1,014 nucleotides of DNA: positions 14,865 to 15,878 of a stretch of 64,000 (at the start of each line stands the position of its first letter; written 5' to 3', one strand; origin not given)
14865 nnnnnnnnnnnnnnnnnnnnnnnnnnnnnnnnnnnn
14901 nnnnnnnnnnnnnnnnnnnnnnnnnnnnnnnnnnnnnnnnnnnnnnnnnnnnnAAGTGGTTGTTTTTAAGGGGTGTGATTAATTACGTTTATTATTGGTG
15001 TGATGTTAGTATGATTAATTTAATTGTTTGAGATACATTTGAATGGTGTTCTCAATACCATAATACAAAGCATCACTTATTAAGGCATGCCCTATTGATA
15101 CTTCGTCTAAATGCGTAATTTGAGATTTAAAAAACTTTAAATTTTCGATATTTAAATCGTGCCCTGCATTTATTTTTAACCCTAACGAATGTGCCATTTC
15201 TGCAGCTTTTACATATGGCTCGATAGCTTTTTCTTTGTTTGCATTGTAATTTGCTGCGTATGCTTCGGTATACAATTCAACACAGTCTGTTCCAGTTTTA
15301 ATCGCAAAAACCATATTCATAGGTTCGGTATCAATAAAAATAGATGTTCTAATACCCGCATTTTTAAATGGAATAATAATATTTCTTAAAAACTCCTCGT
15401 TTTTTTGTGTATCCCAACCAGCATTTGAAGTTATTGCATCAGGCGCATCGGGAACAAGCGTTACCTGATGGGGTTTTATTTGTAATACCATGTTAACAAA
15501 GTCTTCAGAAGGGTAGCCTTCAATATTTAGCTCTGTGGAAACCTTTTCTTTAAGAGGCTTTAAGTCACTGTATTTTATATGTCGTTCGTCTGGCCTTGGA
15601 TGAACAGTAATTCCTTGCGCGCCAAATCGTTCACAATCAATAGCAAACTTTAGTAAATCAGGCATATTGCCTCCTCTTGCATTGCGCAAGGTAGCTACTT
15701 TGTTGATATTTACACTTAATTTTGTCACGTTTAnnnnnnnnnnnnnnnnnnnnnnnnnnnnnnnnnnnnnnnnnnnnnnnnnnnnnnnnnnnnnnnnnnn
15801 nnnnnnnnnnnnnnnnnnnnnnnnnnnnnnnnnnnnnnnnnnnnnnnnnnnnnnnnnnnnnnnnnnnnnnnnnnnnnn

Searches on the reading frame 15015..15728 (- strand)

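Call 17: search_protein_families(library=pfam, proteins=[window:15015-15728:-])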
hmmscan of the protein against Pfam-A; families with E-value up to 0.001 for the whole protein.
window:15015-15728:- (237 aa): 1 family
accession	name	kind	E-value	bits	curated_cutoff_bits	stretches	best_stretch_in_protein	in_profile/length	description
PF03740.19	PdxJ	-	3e-92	308.4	24.5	1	3-234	1-232/234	Pyridoxal phosphate biosynthesis protein PdxJ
